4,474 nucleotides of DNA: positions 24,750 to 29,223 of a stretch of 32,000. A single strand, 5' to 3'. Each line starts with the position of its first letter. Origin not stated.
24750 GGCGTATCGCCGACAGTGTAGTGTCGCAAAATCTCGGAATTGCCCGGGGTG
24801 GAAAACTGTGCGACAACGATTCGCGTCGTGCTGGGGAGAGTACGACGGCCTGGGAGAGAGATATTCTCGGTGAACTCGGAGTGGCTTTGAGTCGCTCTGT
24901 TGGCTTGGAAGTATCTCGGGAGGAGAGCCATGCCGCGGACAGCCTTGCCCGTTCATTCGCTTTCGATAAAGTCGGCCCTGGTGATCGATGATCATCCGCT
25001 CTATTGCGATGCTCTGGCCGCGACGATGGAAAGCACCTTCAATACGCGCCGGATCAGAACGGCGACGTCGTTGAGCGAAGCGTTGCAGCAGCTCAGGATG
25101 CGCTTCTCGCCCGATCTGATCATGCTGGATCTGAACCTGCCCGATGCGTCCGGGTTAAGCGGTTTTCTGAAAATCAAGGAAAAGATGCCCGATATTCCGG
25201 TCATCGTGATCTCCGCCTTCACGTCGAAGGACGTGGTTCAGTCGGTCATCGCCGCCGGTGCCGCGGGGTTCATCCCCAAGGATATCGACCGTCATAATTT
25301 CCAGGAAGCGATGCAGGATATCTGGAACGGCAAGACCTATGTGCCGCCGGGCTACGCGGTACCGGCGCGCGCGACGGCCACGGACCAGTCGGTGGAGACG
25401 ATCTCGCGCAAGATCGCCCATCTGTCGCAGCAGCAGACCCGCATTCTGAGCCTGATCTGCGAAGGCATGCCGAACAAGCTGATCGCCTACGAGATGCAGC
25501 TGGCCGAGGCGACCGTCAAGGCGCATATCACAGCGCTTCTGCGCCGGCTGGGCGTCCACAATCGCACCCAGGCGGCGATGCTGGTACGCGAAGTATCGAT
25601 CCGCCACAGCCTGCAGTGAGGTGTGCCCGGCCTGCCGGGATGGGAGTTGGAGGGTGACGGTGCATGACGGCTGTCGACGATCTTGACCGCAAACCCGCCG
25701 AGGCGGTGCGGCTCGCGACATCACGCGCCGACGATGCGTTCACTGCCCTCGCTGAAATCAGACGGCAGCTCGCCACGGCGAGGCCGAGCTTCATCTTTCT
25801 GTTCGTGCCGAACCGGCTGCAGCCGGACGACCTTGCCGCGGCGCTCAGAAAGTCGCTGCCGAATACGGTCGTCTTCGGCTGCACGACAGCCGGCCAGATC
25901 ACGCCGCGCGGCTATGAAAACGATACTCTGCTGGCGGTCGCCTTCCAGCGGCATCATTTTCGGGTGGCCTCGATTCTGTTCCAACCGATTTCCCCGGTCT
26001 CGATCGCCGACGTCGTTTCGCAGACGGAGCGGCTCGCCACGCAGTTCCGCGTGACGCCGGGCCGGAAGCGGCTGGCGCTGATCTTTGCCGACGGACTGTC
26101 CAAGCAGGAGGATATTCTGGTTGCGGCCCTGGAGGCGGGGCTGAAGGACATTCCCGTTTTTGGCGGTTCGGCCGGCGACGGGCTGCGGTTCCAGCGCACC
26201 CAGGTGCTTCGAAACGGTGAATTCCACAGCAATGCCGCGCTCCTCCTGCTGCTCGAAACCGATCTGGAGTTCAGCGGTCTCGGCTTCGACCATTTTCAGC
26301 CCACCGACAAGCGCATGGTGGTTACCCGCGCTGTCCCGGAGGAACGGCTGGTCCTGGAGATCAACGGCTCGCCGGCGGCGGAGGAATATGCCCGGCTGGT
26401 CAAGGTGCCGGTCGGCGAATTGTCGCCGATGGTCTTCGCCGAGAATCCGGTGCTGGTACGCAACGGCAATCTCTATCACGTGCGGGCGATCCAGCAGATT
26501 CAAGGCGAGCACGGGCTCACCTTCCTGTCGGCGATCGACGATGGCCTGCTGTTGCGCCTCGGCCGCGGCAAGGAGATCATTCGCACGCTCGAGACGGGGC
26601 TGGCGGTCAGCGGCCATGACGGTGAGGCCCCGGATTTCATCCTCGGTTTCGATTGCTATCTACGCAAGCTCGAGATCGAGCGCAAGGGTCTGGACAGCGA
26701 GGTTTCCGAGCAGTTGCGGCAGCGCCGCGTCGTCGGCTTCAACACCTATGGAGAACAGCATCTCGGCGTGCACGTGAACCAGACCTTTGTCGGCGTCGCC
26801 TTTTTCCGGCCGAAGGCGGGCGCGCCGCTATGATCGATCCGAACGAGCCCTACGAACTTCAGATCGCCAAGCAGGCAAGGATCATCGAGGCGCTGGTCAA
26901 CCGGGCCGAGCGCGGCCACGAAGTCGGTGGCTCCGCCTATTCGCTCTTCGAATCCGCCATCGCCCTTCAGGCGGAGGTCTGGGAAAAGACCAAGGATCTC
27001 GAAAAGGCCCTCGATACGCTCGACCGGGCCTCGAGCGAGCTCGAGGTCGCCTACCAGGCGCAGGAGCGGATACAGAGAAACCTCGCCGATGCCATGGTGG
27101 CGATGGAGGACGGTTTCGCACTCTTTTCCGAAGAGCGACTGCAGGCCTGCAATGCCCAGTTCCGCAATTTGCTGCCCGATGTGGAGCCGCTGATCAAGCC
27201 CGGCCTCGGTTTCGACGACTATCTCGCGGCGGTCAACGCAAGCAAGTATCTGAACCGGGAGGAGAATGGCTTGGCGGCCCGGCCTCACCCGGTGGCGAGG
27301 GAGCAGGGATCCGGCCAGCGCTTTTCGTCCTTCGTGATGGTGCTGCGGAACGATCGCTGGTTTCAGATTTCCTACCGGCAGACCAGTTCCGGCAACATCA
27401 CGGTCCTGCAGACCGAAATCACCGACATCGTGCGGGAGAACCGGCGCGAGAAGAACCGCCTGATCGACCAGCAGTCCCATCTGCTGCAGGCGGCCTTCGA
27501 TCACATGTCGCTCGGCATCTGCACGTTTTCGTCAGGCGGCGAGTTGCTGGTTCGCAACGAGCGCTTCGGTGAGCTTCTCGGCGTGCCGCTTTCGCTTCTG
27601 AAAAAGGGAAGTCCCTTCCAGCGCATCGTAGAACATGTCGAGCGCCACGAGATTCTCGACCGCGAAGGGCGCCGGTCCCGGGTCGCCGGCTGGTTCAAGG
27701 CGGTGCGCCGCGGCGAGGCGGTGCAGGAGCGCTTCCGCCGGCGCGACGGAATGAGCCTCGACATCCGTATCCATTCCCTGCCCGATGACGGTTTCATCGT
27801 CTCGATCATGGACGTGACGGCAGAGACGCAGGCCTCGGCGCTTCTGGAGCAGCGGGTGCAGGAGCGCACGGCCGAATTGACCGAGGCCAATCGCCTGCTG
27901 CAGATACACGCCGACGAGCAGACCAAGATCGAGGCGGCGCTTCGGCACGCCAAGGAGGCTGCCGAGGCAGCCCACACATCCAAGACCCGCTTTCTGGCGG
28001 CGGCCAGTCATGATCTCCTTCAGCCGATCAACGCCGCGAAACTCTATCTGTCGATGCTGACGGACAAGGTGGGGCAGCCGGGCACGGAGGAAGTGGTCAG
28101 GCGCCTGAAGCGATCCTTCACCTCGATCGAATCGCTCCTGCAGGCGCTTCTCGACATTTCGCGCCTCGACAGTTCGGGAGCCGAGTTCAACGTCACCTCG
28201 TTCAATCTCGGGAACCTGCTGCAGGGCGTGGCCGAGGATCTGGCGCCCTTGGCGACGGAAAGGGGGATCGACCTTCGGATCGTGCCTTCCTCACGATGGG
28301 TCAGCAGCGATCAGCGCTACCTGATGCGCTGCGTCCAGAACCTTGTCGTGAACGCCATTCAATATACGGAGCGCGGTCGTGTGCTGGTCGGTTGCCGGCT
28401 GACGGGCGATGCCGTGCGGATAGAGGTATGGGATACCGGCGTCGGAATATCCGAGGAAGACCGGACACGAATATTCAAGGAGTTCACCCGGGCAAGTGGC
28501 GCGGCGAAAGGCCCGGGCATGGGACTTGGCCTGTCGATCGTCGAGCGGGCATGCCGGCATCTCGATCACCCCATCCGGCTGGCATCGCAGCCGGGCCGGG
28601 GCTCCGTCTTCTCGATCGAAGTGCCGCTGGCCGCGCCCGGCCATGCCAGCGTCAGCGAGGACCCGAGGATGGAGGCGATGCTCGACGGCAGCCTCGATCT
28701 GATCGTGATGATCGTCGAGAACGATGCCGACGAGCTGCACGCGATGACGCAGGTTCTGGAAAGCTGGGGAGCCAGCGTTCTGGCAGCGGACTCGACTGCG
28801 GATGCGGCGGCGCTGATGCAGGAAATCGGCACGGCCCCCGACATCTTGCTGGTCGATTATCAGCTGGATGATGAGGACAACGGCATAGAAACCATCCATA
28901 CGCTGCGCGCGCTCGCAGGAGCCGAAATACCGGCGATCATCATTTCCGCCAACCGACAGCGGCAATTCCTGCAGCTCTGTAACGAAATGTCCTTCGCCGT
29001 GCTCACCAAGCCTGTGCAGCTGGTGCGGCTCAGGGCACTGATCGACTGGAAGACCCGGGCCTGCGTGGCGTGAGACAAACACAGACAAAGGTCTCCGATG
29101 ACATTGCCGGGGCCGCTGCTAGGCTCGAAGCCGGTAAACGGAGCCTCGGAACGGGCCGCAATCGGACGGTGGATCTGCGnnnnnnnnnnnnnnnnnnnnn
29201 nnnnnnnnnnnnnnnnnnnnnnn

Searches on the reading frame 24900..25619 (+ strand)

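Call 52: search_protein_families(library=pfam, proteins=[window:24900-25619:+], max_evalue=0.00001)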
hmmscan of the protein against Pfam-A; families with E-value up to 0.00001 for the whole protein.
window:24900-25619:+ (239 aa): 2 families
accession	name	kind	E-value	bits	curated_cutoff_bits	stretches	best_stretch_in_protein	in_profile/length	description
PF00072.30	Response_reg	-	6.8e-22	78.2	30.2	1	27-138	2-110/111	Response regulator receiver domain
PF00196.25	GerE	-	1.5e-17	63.4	23.5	1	174-228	2-56/57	Bacterial regulatory proteins, luxR family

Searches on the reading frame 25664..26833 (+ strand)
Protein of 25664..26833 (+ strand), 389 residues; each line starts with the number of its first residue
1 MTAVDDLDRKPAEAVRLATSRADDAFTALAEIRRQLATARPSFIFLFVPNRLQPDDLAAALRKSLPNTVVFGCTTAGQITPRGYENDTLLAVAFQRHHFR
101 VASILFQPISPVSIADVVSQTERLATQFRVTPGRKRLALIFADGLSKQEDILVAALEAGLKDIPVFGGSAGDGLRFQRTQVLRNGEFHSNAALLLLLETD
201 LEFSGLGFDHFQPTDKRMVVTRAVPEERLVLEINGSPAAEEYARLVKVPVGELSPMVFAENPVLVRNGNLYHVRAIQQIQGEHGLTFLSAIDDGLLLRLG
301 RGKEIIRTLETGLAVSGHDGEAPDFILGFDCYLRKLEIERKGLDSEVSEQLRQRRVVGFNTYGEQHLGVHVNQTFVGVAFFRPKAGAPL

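Call 53: search_protein_families(library=pfam, proteins=[window:25664-26833:+], max_evalue=0.00001)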
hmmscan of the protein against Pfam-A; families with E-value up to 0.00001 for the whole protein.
window:25664-26833:+ (389 aa): 2 families
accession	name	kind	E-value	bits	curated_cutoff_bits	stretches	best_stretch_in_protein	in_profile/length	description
PF08495.15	FIST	-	4.6e-46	157.5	23.2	1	43-235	2-188/189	FIST N domain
PF10442.14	FIST_C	-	1.2e-15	58.2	28.5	1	238-365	1-129/131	FIST C domain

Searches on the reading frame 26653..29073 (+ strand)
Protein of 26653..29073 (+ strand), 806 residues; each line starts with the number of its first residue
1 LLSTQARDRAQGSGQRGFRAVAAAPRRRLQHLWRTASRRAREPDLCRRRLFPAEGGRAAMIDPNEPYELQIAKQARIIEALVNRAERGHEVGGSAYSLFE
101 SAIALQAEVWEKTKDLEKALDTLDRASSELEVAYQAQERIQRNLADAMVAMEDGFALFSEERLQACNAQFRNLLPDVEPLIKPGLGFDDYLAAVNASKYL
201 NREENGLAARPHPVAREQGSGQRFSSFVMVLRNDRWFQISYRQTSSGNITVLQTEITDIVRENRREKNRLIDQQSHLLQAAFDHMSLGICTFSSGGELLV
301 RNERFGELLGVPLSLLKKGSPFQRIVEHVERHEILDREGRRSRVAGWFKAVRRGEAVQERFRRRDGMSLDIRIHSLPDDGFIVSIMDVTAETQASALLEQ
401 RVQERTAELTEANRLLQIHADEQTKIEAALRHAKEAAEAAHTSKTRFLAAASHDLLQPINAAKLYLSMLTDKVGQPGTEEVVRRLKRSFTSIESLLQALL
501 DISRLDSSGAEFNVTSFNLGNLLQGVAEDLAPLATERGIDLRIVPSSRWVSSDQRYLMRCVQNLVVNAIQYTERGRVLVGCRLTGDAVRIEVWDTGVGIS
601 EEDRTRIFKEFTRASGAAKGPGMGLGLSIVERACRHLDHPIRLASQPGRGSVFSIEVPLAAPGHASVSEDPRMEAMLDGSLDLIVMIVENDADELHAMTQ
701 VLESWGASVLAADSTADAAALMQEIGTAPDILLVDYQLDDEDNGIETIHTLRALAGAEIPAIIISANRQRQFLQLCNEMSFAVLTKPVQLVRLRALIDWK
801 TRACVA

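Call 53: search_protein_families(library=pfam, proteins=[window:26653-29073:+], max_evalue=0.00001)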
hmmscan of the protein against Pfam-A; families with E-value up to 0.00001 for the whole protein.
window:26653-29073:+ (806 aa): 4 families
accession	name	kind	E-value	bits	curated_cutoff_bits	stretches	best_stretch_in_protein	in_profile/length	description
PF12860.13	PAS_7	-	4.3e-28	98.2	27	1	282-394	1-113/115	PAS fold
PF02518.31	HATPase_c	-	4.3e-25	88.7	26.4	1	553-660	2-110/111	Histidine kinase-, DNA gyrase B-, and HSP90-like ATPase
PF00512.31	HisKA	-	1.3e-12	48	26.9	1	444-507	2-65/66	His Kinase A (phospho-acceptor) domain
PF00072.30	Response_reg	-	1.8e-12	47.8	30.2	1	685-797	1-110/111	Response regulator receiver domain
